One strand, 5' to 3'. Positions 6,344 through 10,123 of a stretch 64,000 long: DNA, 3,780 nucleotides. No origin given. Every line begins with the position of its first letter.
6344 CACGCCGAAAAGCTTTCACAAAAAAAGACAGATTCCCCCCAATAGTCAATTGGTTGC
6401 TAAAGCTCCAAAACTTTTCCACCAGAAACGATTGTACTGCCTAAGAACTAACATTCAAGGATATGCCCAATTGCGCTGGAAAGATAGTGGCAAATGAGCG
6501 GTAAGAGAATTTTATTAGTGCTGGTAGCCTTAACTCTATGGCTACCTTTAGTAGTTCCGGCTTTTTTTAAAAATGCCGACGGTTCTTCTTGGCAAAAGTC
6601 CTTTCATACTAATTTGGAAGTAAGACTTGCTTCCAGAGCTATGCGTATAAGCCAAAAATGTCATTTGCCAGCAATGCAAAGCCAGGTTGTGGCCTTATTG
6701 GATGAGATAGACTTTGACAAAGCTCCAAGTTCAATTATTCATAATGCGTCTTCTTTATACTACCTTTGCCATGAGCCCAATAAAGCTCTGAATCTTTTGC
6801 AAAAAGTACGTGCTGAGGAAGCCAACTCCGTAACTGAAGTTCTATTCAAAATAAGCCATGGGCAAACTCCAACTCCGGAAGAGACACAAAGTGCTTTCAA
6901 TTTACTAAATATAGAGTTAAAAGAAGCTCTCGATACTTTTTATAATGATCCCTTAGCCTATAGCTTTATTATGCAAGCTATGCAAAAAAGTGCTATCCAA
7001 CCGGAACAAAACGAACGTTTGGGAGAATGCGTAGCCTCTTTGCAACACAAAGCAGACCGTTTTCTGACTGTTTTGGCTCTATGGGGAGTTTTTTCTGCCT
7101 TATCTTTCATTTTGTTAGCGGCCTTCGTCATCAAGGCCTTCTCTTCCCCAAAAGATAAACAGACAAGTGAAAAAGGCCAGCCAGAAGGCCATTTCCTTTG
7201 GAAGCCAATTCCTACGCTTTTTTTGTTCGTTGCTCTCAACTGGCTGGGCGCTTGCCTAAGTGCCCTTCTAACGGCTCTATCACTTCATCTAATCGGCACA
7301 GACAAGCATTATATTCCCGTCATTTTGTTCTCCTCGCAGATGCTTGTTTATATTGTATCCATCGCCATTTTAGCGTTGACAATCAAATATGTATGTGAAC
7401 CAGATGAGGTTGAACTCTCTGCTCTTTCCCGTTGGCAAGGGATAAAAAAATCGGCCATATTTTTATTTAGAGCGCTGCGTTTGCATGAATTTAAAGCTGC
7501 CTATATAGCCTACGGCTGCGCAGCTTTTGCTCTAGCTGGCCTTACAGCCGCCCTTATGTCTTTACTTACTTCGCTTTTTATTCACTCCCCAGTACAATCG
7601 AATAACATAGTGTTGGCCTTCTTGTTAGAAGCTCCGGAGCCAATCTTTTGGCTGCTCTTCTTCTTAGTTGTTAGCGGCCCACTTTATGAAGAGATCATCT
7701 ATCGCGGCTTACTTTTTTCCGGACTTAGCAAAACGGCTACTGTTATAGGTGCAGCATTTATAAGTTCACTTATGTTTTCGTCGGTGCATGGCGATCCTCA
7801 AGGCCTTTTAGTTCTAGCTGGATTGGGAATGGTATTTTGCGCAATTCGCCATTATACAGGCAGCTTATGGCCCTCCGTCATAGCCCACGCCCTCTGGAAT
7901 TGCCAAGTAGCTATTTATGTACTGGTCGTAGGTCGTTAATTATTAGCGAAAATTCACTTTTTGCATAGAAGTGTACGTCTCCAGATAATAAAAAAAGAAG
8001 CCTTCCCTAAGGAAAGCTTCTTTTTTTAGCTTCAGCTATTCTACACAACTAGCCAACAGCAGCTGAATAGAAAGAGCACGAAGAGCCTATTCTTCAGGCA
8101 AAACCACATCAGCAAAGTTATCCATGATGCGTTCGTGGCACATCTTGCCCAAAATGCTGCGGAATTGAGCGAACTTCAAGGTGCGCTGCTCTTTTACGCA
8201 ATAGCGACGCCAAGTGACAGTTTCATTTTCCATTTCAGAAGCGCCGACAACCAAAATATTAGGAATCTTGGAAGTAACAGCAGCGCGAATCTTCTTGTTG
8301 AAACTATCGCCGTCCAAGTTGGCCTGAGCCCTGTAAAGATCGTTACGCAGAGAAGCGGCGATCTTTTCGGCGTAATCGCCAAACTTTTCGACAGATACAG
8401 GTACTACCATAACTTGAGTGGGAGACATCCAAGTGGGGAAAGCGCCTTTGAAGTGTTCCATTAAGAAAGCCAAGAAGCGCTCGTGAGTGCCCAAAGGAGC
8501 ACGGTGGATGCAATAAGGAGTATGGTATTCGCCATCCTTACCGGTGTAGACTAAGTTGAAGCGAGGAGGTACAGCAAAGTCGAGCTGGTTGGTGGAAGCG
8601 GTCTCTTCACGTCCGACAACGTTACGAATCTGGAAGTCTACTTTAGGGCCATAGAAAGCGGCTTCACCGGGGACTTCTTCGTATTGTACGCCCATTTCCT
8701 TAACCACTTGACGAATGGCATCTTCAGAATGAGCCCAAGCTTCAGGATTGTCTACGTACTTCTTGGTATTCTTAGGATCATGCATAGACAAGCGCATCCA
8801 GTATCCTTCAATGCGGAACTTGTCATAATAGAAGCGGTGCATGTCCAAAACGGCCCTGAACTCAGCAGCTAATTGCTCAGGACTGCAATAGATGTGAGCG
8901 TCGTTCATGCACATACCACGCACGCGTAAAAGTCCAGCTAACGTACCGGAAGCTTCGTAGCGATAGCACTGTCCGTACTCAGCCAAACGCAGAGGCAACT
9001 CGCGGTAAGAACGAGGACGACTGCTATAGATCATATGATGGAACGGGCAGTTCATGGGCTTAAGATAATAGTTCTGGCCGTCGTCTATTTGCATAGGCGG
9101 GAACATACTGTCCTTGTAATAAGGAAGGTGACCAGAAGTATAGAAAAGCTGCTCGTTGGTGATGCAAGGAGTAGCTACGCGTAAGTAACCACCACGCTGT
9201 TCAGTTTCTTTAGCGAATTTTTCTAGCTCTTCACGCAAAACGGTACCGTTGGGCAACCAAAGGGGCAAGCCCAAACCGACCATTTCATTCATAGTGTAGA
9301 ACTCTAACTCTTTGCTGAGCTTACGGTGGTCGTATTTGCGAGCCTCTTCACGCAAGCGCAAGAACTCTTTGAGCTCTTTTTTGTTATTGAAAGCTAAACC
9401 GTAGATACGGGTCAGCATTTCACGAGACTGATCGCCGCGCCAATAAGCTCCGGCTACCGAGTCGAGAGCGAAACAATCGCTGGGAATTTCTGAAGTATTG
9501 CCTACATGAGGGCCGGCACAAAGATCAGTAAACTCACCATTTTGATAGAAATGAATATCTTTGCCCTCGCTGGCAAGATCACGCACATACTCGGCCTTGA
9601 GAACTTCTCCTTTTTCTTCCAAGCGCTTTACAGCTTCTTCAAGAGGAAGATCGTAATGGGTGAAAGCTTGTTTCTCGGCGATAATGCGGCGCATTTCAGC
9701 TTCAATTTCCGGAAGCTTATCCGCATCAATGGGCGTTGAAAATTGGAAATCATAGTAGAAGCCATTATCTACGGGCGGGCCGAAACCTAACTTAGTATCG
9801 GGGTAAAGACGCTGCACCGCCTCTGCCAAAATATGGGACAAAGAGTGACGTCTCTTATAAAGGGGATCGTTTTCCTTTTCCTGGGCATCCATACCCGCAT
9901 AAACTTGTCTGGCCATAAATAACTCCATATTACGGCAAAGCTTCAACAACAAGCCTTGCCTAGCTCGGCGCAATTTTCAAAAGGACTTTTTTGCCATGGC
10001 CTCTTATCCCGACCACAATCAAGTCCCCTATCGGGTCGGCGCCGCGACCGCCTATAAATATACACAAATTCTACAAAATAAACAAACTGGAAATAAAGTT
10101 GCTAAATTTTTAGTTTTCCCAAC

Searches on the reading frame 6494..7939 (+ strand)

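Call 22: search_protein_families(library=pfam, proteins=[window:6494-7939:+], max_evalue=0.00001)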
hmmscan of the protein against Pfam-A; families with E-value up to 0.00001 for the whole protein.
window:6494-7939:+ (481 aa): 1 family
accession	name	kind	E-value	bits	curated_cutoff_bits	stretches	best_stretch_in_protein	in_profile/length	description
PF02517.21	Rce1-like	-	1.8e-21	76.6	22.4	1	384-470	4-92/93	Type II CAAX prenyl endopeptidase Rce1-like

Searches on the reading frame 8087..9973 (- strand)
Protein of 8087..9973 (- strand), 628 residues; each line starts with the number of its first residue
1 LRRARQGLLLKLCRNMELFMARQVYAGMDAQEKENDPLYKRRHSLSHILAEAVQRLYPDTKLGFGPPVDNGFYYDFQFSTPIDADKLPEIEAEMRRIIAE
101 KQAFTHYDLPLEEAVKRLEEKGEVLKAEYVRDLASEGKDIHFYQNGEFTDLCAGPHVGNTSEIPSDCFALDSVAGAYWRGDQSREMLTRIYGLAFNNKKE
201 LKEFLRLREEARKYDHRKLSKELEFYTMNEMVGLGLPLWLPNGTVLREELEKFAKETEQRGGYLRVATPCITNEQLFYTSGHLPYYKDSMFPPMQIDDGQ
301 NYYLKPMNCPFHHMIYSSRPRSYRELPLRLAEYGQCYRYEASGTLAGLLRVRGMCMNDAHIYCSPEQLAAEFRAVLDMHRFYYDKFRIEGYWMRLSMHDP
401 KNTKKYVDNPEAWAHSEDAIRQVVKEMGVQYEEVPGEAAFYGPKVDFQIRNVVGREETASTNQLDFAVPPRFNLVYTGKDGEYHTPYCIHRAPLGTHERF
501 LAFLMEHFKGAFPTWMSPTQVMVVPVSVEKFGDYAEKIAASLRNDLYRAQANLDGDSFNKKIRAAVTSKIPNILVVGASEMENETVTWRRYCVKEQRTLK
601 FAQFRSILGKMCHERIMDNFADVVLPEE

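Call 22: search_protein_families(library=pfam, proteins=[window:8087-9973:-], max_evalue=0.00001)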
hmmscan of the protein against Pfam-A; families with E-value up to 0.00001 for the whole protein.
window:8087-9973:- (628 aa): 3 families
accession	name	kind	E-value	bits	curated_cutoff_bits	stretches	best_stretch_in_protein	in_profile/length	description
PF00587.30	tRNA-synt_2b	-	4.4e-37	128.3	29.3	1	297-507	6-178/179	tRNA synthetase class II core domain (G, H, P, S and T)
PF03129.25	HGTP_anticodon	-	7.9e-16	58.4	21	1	520-608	1-91/94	Anticodon binding domain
PF07973.19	tRNA_SAD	-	2.8e-09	37.3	24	1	142-191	3-44/44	Threonyl and Alanyl tRNA synthetase second additional domain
